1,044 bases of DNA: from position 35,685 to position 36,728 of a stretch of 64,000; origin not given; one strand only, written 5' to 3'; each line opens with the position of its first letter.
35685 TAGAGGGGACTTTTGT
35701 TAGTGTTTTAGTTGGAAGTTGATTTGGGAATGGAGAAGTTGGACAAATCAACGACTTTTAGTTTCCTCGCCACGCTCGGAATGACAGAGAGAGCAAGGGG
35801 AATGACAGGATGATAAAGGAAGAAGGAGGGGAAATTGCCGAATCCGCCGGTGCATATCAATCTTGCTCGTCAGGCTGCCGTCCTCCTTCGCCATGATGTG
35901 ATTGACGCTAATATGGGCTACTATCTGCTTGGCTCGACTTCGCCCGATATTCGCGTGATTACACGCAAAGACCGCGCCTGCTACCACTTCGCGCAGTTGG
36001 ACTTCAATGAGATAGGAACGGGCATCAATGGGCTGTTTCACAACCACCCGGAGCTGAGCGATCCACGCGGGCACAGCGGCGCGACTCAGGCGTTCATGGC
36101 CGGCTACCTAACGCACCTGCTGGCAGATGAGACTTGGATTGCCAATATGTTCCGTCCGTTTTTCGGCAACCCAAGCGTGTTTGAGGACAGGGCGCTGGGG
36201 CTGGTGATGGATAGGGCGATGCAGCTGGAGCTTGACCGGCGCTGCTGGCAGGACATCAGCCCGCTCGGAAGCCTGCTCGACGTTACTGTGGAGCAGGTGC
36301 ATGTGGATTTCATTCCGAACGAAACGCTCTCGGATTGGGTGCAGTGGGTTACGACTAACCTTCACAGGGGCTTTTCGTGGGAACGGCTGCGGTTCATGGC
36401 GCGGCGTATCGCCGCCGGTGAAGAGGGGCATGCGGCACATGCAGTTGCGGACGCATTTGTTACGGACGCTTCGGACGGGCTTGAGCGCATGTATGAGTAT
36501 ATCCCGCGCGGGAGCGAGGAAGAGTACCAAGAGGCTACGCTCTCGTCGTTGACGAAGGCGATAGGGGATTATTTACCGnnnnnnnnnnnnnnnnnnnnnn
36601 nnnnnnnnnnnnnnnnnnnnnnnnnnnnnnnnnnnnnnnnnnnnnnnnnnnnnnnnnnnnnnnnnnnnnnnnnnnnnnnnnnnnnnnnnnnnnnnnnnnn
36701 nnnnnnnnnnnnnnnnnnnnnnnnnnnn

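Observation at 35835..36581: Uncharacterised PLC/P1-nuclease-like metal hydrolase coupled into the his operon: a candidate for the missing histidinol-phosphate phosphatase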

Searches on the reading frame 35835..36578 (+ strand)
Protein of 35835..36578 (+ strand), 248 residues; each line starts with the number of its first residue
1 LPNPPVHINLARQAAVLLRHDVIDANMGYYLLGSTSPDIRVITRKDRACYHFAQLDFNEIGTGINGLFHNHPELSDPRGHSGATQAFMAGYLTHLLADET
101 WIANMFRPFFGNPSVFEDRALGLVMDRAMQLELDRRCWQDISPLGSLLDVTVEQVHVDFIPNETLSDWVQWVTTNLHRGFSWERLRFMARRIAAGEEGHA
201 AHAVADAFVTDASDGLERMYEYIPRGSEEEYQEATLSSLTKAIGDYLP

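Call 3: search_protein_families(library=pfam, proteins=[window:35835-36578:+], max_evalue=0.01)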
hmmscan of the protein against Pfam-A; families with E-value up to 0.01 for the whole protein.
window:35835-36578:+ (248 aa): 1 family
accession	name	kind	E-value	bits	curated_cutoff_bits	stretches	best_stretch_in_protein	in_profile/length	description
PF00882.24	Zn_dep_PLPC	-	4.6e-08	33.6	26.8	1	6-98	1-93/167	Zinc dependent phospholipase C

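Call 4: search_protein_families(library=ncbifam, proteins=[window:35835-36578:+], max_evalue=0.01)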
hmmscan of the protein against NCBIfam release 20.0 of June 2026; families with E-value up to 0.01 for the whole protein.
window:35835-36578:+ (248 aa): 0 families

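Call 5: find_homologous_proteins(query=window:35835-36578:+, max_evalue=0.001)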
Query window:35835-36578:+ (248 aa): 367 proteins with E <= 0.001 among 1066 candidates; the best 120 are listed.
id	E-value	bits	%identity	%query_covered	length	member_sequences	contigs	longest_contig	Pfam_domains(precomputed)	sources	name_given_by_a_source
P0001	6.5e-153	525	92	100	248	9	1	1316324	PF00882.25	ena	-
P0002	4.0e-139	480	83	100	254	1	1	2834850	PF00882.25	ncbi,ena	-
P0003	2.2e-138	478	83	100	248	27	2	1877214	PF00882.25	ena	-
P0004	4.5e-138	477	83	100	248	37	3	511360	PF00882.25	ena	-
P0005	1.6e-136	472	81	100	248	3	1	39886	PF00882.25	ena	-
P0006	1.5e-135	468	81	100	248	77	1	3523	PF00882.25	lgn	-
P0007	1.3e-132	459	79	100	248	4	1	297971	PF00882.25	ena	-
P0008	1.7e-131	455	78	100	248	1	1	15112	PF00882.25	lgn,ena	-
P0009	1.2e-129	449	78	100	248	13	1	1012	PF00882.25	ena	-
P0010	2.5e-129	448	77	100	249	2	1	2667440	PF00882.25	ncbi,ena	-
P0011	1.3e-124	433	75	100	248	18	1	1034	PF00882.25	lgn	-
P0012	7.9e-123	427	74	100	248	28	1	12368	PF00882.25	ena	-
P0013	2.1e-118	412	78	90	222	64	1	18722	-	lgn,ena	-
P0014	3.8e-113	395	68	100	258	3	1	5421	PF00882.25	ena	-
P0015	5.4e-112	391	69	100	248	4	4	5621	PF00882.25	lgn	-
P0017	1.2e-108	380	66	100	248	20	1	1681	PF00882.25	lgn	-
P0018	1.9e-107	376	65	100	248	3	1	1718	PF00882.25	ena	-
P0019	9.2e-106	371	66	100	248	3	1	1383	PF00882.25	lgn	-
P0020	1.4e-103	364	65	100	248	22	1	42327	PF00882.25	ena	-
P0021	9.2e-103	361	62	100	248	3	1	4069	PF00882.25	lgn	-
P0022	4.0e-102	359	64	100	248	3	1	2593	PF00882.25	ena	-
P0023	4.6e-98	346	60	100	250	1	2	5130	PF00882.25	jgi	jgi:hypothetical protein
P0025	2.6e-90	320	56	100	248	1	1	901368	PF00882.25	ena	-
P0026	1.0e-89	318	55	100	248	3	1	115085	PF00882.25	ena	-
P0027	1.3e-89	318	57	100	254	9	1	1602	PF00882.25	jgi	-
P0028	1.7e-89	318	56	100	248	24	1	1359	PF00882.25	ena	-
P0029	1.7e-89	318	55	100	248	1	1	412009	PF00882.25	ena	-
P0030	2.1e-89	317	56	100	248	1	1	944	PF00882.25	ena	-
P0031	5.9e-89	316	56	100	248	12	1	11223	PF00882.25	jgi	jgi:hypothetical protein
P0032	8.0e-89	315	55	100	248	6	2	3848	PF00882.25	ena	-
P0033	1.1e-88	315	55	100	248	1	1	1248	PF00882.25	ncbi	-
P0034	1.5e-88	314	56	100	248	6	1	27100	PF00882.25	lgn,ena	-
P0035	4.4e-88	313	55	100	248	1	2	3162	PF00882.25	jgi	jgi:hypothetical protein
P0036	6.2e-88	312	56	100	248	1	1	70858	PF00882.25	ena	-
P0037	1.7e-87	311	56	100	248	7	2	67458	PF00882.25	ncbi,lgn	-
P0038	2.6e-87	310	56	100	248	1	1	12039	PF00882.25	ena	-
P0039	7.1e-87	309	55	100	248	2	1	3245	PF00882.25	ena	-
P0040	7.7e-87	309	55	100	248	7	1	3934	PF00882.25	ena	-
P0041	1.4e-86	308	56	100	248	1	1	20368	PF00882.25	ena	-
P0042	2.3e-86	307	54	100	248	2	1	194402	PF00882.25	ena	-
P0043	2.9e-86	307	53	100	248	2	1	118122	PF00882.25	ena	-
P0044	3.9e-86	307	55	100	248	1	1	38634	PF00882.25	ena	-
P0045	4.4e-86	306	55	100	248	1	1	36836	PF00882.25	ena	-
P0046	4.9e-86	306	55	100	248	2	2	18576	PF00882.25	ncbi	-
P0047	5.4e-86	306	55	100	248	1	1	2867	PF00882.25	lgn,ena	-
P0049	8.1e-86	306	55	100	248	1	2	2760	PF00882.25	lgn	-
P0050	8.6e-86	305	54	100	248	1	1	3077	PF00882.25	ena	-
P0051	9.1e-86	305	55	100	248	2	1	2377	PF00882.25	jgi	jgi:hypothetical protein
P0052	4.5e-85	303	54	100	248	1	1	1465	PF00882.25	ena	-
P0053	4.9e-85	303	54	100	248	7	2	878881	PF00882.25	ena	-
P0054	5.2e-85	303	55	100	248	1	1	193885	PF00882.25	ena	-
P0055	5.6e-85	303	53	100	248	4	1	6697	PF00882.25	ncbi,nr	ncbi:MAG: zinc dependent phospholipase C family protein [Chloroflexi bacterium]|nr:zinc dependent ph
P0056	6.1e-85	303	55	100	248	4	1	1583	PF00882.25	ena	-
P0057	6.3e-85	303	56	100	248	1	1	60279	PF00882.25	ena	-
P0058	1.3e-84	302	54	100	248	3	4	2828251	PF00882.25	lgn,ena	-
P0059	2.1e-84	301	53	100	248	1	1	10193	PF00882.25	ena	-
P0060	3.0e-84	300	53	100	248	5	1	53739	PF00882.25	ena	-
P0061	3.7e-84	300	54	100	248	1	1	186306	PF00882.25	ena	-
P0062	4.1e-84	300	54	100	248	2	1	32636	PF00882.25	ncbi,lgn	-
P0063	4.2e-84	300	54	100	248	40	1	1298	PF00882.25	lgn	-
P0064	4.2e-84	300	54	100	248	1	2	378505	PF00882.25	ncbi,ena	-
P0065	4.3e-84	300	54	100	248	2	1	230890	PF00882.25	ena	-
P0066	2.2e-83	298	85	63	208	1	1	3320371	PF00882.25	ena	-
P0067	3.7e-83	297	53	100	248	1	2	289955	PF00882.25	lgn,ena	-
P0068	4.2e-83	297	54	100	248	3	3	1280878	PF00882.25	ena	-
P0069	5.0e-83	296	54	100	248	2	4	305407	PF00882.25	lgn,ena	-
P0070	8.7e-83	296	52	100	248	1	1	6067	PF00882.25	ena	-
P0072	2.0e-82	294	54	100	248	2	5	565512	PF00882.25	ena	-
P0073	2.2e-82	294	53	100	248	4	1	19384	PF00882.25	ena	-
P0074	2.9e-82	294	54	100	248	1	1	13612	PF00882.25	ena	-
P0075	3.5e-82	294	52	100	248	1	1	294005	PF00882.25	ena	-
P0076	3.9e-82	293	55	100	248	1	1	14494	PF00882.25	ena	-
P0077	4.5e-82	293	54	100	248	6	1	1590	PF00882.25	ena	-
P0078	4.9e-82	293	52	100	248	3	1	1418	PF00882.25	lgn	-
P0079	5.3e-82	293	54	100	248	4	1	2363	PF00882.25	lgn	-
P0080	5.7e-82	293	53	100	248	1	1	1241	PF00882.25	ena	-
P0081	7.4e-82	293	54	100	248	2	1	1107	PF00882.25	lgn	-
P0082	1.4e-81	292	53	100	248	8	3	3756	PF00882.25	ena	-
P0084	3.4e-81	290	53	100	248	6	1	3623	PF00882.25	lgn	-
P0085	3.8e-81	290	52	100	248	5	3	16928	PF00882.25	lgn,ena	-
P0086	4.3e-81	290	54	100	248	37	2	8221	PF00882.25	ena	-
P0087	5.7e-81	290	51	100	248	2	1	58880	PF00882.25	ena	-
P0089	1.3e-80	288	52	100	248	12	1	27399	PF00882.25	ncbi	-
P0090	1.4e-80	288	52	100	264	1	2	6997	PF00882.25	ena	-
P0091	2.9e-80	287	53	100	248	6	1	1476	PF00882.25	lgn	-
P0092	3.0e-80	287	52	100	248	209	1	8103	PF00882.25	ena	-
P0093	4.3e-80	287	53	100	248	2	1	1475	PF00882.25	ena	-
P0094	5.0e-80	287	53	100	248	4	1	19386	PF00882.25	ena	-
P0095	5.4e-80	286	51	100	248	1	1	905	PF00882.25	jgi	jgi:hypothetical protein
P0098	1.1e-79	285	53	100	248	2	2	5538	PF00882.25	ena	-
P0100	2.1e-79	284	52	100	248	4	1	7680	PF00882.25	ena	-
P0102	4.1e-79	284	51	100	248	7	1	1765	PF00882.25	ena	-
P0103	6.6e-79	283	51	100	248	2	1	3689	PF00882.25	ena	-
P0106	2.3e-78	281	52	100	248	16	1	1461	PF00882.25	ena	-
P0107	3.1e-78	281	51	100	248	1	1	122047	PF00882.25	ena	-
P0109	3.9e-78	280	50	100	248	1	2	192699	PF00882.25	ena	-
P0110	9.7e-78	279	49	100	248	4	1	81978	PF00882.25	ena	-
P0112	2.9e-77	277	51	100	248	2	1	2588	PF00882.25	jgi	jgi:hypothetical protein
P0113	3.3e-77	277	49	100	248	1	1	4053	PF00882.25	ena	-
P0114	6.2e-77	276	51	100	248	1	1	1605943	PF00882.25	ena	-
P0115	8.0e-77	276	51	100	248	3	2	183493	PF00882.25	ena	-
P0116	8.2e-77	276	50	100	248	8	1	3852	PF00882.25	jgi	jgi:hypothetical protein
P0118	2.5e-76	274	47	100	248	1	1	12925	PF00882.25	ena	-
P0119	3.0e-76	274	49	100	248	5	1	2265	PF00882.25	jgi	-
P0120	5.5e-76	273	47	100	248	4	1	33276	PF00882.25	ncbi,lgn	-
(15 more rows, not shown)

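Call 8: find_related_loci(query=A1, collection=genome_contigs, flank=10000)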
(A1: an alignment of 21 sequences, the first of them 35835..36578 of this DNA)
Query A1 (248 aa) in genome_contigs; peptide patterns used: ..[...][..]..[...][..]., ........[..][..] (x = any residue, [..] = any of these).
115 stretches matched a pattern; 99 encode a relative of the query (tblastn E <= 1e-3); the best 80 are kept; 80 distinct loci.
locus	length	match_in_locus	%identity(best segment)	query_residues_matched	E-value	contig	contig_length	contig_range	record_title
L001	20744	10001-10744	91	1-248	4e-155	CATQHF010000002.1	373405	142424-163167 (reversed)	MAG: uncultured Dehalococcoidia bacterium isolate d4f5feb4-fdfc-4e97-8847-3d8bbc0da2e6 genome assembly, contig: contig_2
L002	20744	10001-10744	82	1-248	4e-141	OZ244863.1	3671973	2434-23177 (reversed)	MAG: Dehalococcoidia bacterium isolate 3ac3ff71-9198-4354-86db-d96921461c44 genome assembly, chromosome: 1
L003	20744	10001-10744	82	1-248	5e-141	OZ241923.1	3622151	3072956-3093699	MAG: Dehalococcoidia bacterium isolate 97b7e7e8-eacd-433b-a875-92d102a9312a genome assembly, chromosome: 1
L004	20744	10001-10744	82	1-248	6e-141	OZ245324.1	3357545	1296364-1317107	MAG: Dehalococcoidia bacterium isolate 73e1cf89-bb5f-4822-b8fa-6749181b8977 genome assembly, chromosome: 1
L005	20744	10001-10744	81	1-248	2e-140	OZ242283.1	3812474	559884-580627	MAG: Dehalococcoidia bacterium isolate d63046ed-7a55-4dc1-8bb2-d3050b7f4681 genome assembly, chromosome: 1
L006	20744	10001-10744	82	1-248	2e-140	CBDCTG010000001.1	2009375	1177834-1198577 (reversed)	MAG: Dehalococcoidia bacterium isolate 4ff42160-3ad2-402c-a149-9455d4d66828 genome assembly, contig: contig_1, whole gen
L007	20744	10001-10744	82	1-248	3e-140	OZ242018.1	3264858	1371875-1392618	MAG: Dehalococcoidia bacterium isolate be0a7399-3cfc-4bfb-8065-0cf5b5fd85b7 genome assembly, chromosome: 1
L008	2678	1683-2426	81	1-248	7e-147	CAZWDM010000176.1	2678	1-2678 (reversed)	MAG TPA_asm: uncultured Dehalococcoidia bacterium isolate SRP109090_co1_127 genome assembly, contig: NODE_57139_length_2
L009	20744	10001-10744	81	1-248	5e-139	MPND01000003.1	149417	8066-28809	MAG: SAR202 cluster bacterium bin90 NODE_147_length_149417_cov_8.72971_ID_293, whole genome shotgun sequence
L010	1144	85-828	80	1-248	2e-151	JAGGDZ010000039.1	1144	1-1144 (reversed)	MAG: Chloroflexota bacterium isolate TM_07 contig_21676, whole genome shotgun sequence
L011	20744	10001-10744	77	1-248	7e-136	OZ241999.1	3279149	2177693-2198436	MAG: Dehalococcoidia bacterium isolate a94145c4-23f5-4c8d-977e-23e11a5cf2dd genome assembly, chromosome: 1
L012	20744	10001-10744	78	1-248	5e-136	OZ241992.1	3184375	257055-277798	MAG: Dehalococcoidia bacterium isolate ad06a298-89b6-49a3-928e-ce4bba0dcfa3 genome assembly, chromosome: 1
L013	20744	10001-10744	78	1-248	2e-135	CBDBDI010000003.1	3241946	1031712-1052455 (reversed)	MAG: Dehalococcoidia bacterium isolate 8667ca63-c4f2-445c-998c-9896a5069bfa genome assembly, contig: contig_3, whole gen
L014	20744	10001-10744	77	1-248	5e-133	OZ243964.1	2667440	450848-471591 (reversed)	MAG: Dehalococcoidia bacterium isolate 80dece80-02d0-4e71-89cf-4e35314ec78f genome assembly, chromosome: 1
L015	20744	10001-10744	80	1-248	5e-138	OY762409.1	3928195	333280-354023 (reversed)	MAG: Dehalococcoidia bacterium isolate 38c4f93b-5868-4cd3-8e0a-f10fb6dda0e3 genome assembly, chromosome: 1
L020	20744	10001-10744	68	1-248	6e-115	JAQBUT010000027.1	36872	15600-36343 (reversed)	MAG: Chloroflexota bacterium isolate casp150-mb.159 NODE_2946_length_36872_cov_0.434204, whole genome shotgun sequence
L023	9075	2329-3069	57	1-247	9e-96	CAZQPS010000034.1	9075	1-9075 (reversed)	MAG TPA_asm: uncultured Dehalococcoidia bacterium isolate SRP092796_co1_731 genome assembly, contig: k141_2163212, whole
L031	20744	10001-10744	54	1-248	1e-87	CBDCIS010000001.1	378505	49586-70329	MAG: Dehalococcoidia bacterium isolate 8e13df92-f4f3-4e34-85da-b913360e8956 genome assembly, contig: contig_1, whole gen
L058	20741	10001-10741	48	1-247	8e-77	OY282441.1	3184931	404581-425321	MAG: uncultured Dehalococcoidia bacterium genome assembly, chromosome: 1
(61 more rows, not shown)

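Call 14: search_solved_structures(query=A1, max_evalue=10, show_alignments=3)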
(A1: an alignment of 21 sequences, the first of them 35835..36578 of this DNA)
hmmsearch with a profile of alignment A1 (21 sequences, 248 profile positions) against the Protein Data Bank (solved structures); distinct sequences matched with E-value up to 10: 5.
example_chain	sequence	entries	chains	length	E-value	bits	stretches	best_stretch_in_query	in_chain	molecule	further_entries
3p8t_A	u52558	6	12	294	0.099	15.1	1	18-69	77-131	AsnS-like asparaginyl-tRNA synthetase related protein | Archaeal asparagine synthetase A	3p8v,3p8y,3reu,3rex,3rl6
3ij6_A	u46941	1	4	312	0.14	14.6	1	66-116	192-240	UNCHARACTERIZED METAL-DEPENDENT HYDROLASE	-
5ubf_A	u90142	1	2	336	0.24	13.8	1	157-198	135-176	RctB replication initiator protein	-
5tbf_A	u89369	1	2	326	0.25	13.8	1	157-198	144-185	Translation elongation factor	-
6zj3_Lo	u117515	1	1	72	0.91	11.9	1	173-214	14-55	Ribosomal protein eLEgr1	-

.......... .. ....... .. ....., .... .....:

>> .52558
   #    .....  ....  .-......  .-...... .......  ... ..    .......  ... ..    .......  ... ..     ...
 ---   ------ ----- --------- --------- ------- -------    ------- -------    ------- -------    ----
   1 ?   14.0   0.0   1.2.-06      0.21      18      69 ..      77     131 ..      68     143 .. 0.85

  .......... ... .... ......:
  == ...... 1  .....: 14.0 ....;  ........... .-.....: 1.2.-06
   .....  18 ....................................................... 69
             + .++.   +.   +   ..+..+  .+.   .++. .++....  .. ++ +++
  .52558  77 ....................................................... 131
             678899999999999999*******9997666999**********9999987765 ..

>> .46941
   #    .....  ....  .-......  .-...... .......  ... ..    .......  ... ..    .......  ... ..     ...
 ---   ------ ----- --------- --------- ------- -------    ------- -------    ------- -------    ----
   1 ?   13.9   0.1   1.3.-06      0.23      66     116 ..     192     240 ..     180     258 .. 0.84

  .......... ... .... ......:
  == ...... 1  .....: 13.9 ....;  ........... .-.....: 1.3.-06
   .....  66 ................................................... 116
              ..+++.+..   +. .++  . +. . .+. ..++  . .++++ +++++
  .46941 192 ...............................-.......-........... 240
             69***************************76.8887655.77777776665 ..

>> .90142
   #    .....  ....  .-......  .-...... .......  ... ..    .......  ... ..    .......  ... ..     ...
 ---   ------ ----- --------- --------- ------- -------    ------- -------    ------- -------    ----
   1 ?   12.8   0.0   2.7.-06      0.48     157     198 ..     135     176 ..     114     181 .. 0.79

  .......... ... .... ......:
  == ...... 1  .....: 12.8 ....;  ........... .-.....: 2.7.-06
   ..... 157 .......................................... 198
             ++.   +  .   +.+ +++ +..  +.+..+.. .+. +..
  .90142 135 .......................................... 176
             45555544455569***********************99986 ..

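Call 21: predict_structure(alignment_id=A1)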
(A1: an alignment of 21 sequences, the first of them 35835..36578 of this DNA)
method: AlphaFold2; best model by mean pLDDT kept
length: 248 residues; sequences in the alignment: 21
mean_pLDDT: 89.9   pTM: 0.89
mean pLDDT of the five models: 89.9, 89.2, 88.9, 88.3, 77.1
residues with pLDDT >= 90: 172; 70-90: 57; 50-70: 19; < 50: 0
segments of 3 or more residues with pLDDT < 50: none
pLDDT, mean of each block of 10 residues (from residue 1): 86 96 97 79 59 74 89 93 97 92 92 92 95 93 89 90 89 89 93 92 97 94 91 95 94
secondary structure, 60 per line:
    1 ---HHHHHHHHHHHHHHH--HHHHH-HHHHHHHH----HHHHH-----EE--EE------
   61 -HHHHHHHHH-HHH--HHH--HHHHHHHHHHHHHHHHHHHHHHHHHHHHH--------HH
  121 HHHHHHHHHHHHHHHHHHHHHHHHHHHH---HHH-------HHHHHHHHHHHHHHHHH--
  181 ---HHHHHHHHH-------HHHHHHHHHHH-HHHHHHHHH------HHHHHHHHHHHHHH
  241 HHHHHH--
elements in order: H4-18 H21-25 H27-34 H39-43 H62-70 H82-110 H119-148 H162-178 H184-192 H200-210 H212-220 H227-246

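Call 22: search_protein_representatives(alignment_id=A1)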
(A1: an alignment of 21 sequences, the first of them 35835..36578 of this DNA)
Query: 21 sequences, 248 profile positions. Proteins with E-value up to 0.001 (for the whole library): 471; up to 1e-10: 321; up to 1e-30: 114. The best 150 are listed.
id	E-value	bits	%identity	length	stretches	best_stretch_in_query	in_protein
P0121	2.3e-106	370.9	-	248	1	1-248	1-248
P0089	3.6e-106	370.3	-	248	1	1-248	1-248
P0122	5.5e-88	310.8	-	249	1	1-246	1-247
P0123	8.4e-87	306.9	-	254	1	1-247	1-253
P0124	1.6e-83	296.1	-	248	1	1-245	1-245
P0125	4.7e-83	294.6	-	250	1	1-247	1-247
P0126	1.1e-81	290.2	-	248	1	1-248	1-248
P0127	1.1e-79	283.6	-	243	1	1-247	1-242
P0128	4.7e-78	278.2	-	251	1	1-248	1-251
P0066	3.1e-75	269.0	-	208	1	1-154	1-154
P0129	4.3e-74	265.2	-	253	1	1-247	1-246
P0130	7.1e-74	264.5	-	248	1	1-247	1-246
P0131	3.0e-73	262.5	-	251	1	1-247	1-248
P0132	1.4e-72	260.3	-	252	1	1-248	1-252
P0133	5.4e-72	258.4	-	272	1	1-247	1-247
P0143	4.4e-64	232.5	-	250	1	1-247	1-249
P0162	2.9e-53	197.0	-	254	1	1-247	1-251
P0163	7.8e-51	189.1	-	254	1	1-247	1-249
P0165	7.2e-50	185.9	-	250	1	1-248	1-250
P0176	9.3e-47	175.7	-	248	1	1-247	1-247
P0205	2.4e-37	144.9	-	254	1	1-245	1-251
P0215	6.1e-34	133.7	-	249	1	1-244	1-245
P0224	2.7e-32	128.4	-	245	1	1-247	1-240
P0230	4.1e-31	124.5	-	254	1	1-242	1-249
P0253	3.7e-25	105.0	-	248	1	1-247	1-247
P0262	2.5e-23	99.0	-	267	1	1-247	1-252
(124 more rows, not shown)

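Call 26: find_encoding_contigs(protein=P0253, flank=8000, max_places=3)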
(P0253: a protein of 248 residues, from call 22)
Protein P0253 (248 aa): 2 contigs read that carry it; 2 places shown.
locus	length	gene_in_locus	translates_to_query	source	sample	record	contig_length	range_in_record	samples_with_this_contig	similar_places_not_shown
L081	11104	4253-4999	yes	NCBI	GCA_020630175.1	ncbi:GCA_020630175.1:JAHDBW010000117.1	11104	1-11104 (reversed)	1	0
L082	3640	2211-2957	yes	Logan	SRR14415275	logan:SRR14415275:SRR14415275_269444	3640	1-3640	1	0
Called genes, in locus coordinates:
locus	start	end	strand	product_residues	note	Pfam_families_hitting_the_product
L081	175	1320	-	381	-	PF01612:DNA_pol_A_exo1, PF00570:HRDC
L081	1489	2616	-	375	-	PF01066:CDP-OH_P_transf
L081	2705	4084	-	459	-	-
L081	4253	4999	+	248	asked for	-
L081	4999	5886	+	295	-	-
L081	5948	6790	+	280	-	PF01370:Epimerase, PF04321:RmlD_sub_bind, PF07993:NAD_binding_4, PF01073:3Beta_HSD (weak), PF16363:GDP_Man_Dehyd, PF02719:Polysacc_synt_2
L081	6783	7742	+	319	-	PF00535:Glycos_transf_2, PF13641:Glyco_tranf_2_3, PF13632:Glyco_trans_2_3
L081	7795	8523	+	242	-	PF00535:Glycos_transf_2, PF13641:Glyco_tranf_2_3 (weak)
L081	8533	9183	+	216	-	PF01351:RNase_HII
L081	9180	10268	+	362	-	PF13439:Glyco_transf_4, PF00534:Glycos_transf_1, PF13692:Glyco_trans_1_4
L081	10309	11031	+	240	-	-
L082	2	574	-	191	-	?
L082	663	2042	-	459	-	-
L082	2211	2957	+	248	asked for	-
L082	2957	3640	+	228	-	?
